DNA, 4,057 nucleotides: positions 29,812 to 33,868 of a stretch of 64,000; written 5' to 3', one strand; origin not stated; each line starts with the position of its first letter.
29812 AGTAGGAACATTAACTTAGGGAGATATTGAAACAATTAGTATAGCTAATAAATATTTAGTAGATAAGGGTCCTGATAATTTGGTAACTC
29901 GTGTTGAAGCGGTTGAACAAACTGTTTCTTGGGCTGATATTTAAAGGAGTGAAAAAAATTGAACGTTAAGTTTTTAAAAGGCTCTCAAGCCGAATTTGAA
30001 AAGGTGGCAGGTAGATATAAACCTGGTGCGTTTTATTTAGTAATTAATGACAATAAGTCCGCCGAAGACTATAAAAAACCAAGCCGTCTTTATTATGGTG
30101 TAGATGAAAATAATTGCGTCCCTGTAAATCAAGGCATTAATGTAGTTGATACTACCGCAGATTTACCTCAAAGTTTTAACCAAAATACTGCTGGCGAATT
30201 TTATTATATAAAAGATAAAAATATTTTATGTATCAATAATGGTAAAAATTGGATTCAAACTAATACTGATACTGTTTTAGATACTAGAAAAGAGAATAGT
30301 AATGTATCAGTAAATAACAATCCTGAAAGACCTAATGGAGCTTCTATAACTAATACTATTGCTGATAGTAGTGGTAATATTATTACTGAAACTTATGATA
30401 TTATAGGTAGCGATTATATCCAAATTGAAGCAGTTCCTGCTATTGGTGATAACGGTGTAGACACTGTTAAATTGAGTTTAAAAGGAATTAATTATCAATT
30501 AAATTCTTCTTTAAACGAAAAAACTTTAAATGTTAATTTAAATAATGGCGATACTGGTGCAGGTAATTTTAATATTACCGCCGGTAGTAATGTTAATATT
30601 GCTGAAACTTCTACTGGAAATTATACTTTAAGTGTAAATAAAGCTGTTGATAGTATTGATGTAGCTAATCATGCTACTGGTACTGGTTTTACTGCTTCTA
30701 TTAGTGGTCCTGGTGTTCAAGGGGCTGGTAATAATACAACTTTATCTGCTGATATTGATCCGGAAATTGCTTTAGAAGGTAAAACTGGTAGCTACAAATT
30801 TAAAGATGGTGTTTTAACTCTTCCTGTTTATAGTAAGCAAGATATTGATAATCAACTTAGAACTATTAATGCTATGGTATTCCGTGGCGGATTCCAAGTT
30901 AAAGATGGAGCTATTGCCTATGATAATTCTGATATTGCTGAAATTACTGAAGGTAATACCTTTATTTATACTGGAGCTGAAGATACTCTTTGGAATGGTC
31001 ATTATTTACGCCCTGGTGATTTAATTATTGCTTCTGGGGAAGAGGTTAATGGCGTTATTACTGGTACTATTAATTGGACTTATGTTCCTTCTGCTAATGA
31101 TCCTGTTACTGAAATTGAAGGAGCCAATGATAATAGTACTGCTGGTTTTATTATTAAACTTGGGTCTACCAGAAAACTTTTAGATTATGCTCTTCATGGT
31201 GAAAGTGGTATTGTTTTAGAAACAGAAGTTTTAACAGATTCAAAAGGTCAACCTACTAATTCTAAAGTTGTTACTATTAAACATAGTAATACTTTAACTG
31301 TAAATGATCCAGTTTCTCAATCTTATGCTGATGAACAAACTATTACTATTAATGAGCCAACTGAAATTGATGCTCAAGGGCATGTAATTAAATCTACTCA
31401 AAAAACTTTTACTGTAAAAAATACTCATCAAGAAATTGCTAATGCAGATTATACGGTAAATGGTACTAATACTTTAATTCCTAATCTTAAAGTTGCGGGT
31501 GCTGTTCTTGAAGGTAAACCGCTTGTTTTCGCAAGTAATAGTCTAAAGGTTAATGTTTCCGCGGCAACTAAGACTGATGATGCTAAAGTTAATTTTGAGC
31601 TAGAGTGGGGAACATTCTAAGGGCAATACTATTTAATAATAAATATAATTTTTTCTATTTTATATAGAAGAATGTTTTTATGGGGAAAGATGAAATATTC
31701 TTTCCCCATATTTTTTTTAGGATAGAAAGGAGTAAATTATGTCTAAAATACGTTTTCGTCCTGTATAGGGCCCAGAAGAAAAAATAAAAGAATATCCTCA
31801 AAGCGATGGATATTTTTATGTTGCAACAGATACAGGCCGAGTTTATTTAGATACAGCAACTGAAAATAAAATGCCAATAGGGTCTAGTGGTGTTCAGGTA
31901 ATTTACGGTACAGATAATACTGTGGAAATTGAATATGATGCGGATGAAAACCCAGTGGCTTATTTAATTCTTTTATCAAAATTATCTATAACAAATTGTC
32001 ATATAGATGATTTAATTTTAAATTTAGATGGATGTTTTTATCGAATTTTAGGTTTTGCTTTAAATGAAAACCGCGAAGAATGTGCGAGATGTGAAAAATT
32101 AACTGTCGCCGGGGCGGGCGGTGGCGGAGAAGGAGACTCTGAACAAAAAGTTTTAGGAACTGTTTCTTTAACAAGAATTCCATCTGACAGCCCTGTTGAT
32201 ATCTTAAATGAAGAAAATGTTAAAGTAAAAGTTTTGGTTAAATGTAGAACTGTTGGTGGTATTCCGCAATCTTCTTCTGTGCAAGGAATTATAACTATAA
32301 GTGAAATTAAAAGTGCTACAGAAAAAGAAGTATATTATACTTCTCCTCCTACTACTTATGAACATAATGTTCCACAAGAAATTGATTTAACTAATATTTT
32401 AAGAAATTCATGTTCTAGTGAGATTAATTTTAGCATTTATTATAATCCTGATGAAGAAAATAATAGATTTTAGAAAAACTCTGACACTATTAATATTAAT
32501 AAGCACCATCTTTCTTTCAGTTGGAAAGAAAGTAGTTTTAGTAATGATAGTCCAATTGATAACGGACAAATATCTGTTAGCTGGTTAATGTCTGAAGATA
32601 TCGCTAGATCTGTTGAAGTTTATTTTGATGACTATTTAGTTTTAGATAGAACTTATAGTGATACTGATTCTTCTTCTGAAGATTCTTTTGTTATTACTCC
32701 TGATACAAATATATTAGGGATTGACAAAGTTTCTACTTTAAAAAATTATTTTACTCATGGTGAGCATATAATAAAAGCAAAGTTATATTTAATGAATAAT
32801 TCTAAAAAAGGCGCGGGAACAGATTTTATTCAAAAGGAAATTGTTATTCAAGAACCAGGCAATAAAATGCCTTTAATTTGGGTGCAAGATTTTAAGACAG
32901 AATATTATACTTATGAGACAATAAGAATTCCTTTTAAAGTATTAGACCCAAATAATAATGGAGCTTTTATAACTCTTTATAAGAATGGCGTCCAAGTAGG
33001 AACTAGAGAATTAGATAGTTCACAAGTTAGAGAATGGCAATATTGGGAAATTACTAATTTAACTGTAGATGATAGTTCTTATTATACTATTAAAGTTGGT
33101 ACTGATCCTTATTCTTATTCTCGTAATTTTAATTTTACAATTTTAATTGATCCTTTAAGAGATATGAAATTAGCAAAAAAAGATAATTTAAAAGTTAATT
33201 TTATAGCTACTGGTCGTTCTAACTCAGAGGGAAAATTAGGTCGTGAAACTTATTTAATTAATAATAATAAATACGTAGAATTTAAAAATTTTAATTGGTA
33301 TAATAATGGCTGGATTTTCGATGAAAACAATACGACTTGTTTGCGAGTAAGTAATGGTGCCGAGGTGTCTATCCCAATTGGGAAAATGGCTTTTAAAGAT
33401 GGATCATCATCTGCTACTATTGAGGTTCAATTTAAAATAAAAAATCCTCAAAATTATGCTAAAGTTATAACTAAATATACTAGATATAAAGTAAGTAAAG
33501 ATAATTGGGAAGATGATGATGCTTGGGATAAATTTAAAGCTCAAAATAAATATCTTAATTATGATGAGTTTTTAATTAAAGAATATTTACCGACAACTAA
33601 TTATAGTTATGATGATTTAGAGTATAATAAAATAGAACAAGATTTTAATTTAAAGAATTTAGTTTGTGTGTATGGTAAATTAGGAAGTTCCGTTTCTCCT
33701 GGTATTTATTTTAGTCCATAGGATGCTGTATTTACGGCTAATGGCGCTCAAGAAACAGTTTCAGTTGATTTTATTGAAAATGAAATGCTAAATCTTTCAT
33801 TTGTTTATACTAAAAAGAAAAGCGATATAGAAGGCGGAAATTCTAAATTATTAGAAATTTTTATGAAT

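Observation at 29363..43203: At least six fiber-type genes in two paralogous N-terminal-anchor families, suggesting multiple receptor-binding specificities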

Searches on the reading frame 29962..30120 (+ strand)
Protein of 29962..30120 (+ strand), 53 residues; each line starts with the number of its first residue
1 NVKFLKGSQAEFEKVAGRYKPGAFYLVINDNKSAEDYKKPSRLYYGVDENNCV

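Call 37: search_solved_structures(query=A2, max_evalue=10, show_alignments=3)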
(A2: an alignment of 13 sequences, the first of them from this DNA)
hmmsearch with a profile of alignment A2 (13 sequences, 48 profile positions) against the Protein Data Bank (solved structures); distinct sequences matched with E-value up to 10: 11.
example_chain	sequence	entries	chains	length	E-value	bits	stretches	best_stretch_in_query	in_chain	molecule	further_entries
9kyb_C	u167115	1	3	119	0.76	12.7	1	27-42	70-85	Subtilase cytotoxin subunit B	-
6ynx_d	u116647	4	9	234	0.77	12.7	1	2-27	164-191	subunit d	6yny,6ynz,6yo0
5g6u_A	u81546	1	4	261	1.1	12.2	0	2-29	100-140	LANGERIN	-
2ig6_A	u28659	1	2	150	1.2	12.1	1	10-45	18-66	NimC/NimA family protein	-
9kyc_C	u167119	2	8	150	1.3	11.9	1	27-42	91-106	Subtilase cytotoxin subunit B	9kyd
1b5o_A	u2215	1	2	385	1.6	11.6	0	24-35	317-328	PROTEIN (ASPARTATE AMINOTRANSFERASE)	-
1b5p_A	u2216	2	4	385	1.6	11.6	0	24-35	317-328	PROTEIN (ASPARTATE AMINOTRANSFERASE) | ASPARTATE AMINOTRANSFERASE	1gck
1gc3_A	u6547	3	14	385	1.7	11.6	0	24-35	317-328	ASPARTATE AMINOTRANSFERASE | PROTEIN (ASPARTATE AMINOTRANSFERASE)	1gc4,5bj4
5bj3_A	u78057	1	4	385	1.7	11.6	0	24-35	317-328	PROTEIN (ASPARTATE AMINOTRANSFERASE)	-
1bjw_A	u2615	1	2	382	1.8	11.5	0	24-35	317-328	ASPARTATE AMINOTRANSFERASE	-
1bkg_A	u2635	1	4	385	1.8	11.5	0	24-35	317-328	ASPARTATE AMINOTRANSFERASE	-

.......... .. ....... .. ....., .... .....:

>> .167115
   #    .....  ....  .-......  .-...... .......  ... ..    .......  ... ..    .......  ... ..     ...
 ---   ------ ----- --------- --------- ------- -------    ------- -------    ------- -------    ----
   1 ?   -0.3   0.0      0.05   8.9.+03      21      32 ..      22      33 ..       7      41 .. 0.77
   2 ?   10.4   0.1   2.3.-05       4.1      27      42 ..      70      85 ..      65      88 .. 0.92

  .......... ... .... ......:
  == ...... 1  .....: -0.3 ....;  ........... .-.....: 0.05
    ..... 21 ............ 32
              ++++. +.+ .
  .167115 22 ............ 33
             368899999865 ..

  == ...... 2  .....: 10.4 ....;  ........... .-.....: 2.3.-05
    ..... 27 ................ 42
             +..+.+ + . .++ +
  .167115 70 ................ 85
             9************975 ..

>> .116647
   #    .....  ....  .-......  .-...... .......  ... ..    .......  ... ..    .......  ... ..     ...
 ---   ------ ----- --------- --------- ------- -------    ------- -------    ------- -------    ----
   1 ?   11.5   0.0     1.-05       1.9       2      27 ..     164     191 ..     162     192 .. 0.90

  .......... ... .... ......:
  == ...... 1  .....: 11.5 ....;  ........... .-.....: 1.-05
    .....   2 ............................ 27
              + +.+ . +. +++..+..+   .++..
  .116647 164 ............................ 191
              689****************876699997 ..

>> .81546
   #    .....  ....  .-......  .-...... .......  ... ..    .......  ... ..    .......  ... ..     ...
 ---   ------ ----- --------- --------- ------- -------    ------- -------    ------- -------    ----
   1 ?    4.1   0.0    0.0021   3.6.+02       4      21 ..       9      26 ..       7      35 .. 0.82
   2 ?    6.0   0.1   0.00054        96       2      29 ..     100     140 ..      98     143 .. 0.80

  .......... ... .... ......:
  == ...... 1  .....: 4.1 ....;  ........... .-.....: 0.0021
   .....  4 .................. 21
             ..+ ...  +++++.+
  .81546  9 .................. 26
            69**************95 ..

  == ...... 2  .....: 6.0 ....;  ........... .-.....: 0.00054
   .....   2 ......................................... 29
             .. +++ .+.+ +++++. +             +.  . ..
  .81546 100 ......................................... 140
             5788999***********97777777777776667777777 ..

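Call 45: search_protein_representatives(alignment_id=A3)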
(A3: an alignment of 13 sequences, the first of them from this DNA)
Query: 13 sequences, 46 profile positions. Proteins with E-value up to 0.001 (for the whole library): 1399; up to 1e-10: 138; up to 1e-30: 0. The best 150 are listed.
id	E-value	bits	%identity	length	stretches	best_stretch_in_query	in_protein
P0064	8.7e-16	73.4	-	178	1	1-45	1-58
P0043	3.3e-15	71.5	-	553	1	1-45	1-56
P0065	6.0e-15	70.7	-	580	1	1-45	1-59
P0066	8.6e-15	70.2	-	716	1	1-43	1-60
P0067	1.1e-14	69.9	-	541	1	2-45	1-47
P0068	1.1e-14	69.9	-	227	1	2-45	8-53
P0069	1.4e-14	69.5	-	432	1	3-45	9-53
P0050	2.5e-14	68.8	-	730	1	4-44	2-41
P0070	3.7e-14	68.2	-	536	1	3-45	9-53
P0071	5.4e-14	67.7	-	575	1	3-45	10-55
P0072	2.6e-13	65.5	-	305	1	1-45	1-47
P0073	2.6e-13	65.5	-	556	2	2-45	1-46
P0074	2.6e-13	65.5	-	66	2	2-43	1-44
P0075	2.9e-13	65.3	-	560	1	2-45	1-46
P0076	3.5e-13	65.1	-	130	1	2-45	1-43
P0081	6.2e-13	64.3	-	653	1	2-43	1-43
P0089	1.1e-12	63.5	-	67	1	2-42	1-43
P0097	2.3e-12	62.5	-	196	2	3-43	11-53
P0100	3.0e-12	62.1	-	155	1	3-46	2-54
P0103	3.7e-12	61.8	-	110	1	2-43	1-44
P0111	6.5e-12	61.0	-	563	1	2-42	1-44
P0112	7.1e-12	60.9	-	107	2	2-46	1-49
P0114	7.7e-12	60.8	-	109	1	2-41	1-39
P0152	2.8e-11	59.0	-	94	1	2-41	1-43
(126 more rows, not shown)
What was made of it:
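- In all 150 best hits the domain starts at residues 1-26, in proteins of 52-794 aa (call 45). The family has 1,399 clusters, with the domain N-terminal in all 150 best hits listed (call 45).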

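Call 52: search_dna_similar(query=P0075, collection=phages, mode=protein, max_evalue=0.01, max_rows=25)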
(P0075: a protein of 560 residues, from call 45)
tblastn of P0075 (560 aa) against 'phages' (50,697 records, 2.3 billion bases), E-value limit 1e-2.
No match.

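Call 72: find_encoding_contigs(protein=P0081, flank=10000, max_places=1)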
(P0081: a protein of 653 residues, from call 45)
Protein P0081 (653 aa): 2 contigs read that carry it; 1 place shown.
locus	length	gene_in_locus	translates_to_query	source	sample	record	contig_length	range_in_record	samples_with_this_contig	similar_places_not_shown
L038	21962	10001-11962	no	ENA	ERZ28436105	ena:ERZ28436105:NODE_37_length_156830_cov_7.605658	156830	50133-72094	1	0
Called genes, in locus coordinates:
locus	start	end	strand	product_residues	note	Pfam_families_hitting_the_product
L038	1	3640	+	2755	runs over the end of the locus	PF13884:Peptidase_S74 (weak)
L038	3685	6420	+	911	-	-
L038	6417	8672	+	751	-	-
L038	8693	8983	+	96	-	-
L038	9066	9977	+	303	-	-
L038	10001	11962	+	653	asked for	-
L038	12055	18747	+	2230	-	PF13306:LRR_5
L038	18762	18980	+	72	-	-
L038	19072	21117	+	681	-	-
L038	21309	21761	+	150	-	-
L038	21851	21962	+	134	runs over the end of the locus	-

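Call 73: find_encoding_contigs(protein=P0073, flank=10000, max_places=1)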
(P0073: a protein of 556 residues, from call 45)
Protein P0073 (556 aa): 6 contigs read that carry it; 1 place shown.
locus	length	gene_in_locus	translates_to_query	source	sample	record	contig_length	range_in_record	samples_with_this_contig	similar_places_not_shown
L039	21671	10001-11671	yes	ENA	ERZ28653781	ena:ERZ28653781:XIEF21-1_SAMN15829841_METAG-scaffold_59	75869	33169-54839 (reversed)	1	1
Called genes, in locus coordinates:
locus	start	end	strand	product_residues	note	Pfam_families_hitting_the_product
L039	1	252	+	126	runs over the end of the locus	-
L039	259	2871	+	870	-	-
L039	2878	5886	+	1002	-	-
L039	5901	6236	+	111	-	-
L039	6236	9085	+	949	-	-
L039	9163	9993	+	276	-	-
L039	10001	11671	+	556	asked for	-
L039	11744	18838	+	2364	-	PF13306:LRR_5 (faint)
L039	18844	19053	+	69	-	-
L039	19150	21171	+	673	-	-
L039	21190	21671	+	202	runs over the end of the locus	-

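Call 83: search_protein_families(library=pfam, alignment_id=A7, max_evalue=0.01)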
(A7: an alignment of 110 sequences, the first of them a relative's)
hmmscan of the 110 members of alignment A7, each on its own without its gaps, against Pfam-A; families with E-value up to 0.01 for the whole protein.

A. member 1, P0064 (178 aa): 0 families

B. families by the number of members that match (of 110 scanned): 16 families
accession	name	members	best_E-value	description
PF18454.7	Mtd_N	3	4.5e-07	Major tropism determinant N-terminal domain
PF04296.18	YlxR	1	3.5e-17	Protein of unknown function (DUF448)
PF18669.6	Trp_ring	1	0.00066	Trimeric autotransporter adhesin Trp ring domain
PF01327.26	Pep_deformylase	1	0.00081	Polypeptide deformylase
PF11771.13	DUF3314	1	0.0013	Protein of unknown function (DUF3314)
PF08800.15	BT4734-like_N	1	0.0015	BT4734-like, N-terminal domain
PF02839.19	CBM_5_12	1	0.0015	Carbohydrate-binding module family 5/12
PF20259.3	tRNA_Me_trans_M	1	0.0026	tRNA methyl transferase PRC-barrel domain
PF13861.12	FLgD_tudor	1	0.0029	FlgD Tudor-like domain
PF11133.13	Phage_head_fibr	1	0.0039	Head fiber protein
PF00485.24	PRK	1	0.0039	Phosphoribulokinase / Uridine kinase family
PF03915.18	AIP3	1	0.0073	Actin interacting protein 3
PF04525.18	LOR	1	0.0075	LURP-one-related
PF09307.15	MHC2-interact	1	0.0075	CLIP, MHC2 interacting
PF22637.2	CBM_4_9_1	1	0.0079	BppA domain 1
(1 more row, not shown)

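Call 85: search_protein_families(library=pfam, max_evalue=0.1, proteins=[P0074, P0103, P0097, P0112, P0114, P0100, P0089, P0152, P0111, P0081])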
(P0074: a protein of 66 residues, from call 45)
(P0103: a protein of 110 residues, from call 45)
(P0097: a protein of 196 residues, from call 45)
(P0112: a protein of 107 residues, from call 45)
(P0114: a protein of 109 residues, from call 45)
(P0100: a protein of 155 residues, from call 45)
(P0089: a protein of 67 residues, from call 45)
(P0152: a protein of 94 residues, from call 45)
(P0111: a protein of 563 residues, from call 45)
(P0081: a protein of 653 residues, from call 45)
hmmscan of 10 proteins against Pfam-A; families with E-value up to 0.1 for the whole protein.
P0074 (66 aa): 1 family
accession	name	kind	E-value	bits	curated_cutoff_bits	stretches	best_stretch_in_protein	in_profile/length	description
PF18454.7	Mtd_N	-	4.5e-07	30.1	26.3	1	31-44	24-37/37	Major tropism determinant N-terminal domain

P0103 (110 aa): 1 family
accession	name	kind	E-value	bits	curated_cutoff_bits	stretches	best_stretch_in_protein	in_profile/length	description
PF18454.7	Mtd_N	-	5.4e-06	26.7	26.3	1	31-44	24-37/37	Major tropism determinant N-terminal domain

P0097 (196 aa): 1 family
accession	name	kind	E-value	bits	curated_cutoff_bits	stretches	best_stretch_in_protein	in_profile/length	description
PF06152.16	Phage_min_cap2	-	0.021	14.2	26.3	1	70-145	72-150/366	Phage minor capsid protein 2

P0112 (107 aa): 1 family
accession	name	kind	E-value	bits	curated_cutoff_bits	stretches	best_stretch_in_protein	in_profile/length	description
PF18454.7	Mtd_N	-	0.033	14.6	26.3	0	6-17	3-14/37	Major tropism determinant N-terminal domain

P0114 (109 aa): 0 families

P0100 (155 aa): 0 families

P0089 (67 aa): 0 families

P0152 (94 aa): 1 family
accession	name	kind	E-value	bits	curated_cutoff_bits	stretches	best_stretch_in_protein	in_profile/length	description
PF11765.13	Hyphal_reg_CWP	-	0.092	12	28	0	17-73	47-106/328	Hyphally regulated cell wall protein N-terminal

P0111 (563 aa): 0 families

P0081 (653 aa): 1 family
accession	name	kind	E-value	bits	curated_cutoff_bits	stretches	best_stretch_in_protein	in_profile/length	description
PF18669.6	Trp_ring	-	0.00066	20.3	27.1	1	231-257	23-48/51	Trimeric autotransporter adhesin Trp ring domain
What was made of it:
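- On Mtd_N (PF18454): P0074 (30.1 bits) and P0103 (26.7 bits) pass the cutoff (calls 83, 85).
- Closest known: Mtd_N. Same: Two members of the family found here pass the Pfam cutoff, and their matches are colinear with the model (calls 83, 85).
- P0074 (30.1 bits) and P0103 (26.7 bits) pass the Pfam Mtd_N cutoff of 26.3, and the matches are colinear with the model (calls 83, 85).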

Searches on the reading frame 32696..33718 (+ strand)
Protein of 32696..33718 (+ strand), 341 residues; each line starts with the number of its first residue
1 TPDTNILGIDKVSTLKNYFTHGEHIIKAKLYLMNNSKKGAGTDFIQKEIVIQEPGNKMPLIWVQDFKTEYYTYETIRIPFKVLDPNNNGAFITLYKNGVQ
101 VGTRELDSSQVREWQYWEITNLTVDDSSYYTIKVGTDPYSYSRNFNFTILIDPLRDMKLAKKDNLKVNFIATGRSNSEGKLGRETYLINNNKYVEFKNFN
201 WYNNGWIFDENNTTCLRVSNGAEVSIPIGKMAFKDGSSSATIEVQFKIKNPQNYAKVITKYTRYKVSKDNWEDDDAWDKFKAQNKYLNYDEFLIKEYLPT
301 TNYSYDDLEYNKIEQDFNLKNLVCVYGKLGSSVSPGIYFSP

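Call 55: search_protein_families(library=pfam, max_evalue=1, proteins=[window:32696-33718:+])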
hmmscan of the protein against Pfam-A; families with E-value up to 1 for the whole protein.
seq(341 aa): 3 families
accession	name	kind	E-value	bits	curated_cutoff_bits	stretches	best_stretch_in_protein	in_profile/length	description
PF07355.17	GRDB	-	0.029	14.1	22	1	64-171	200-312/347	Glycine/sarcosine/betaine reductase selenoprotein B (GRDB)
PF07686.23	V-set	-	0.075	13.7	26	1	118-142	76-100/109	Immunoglobulin V-set domain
PF18099.7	CBM_35_2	-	0.081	13.4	23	1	86-135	49-99/112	Carbohydrate binding module (family 35)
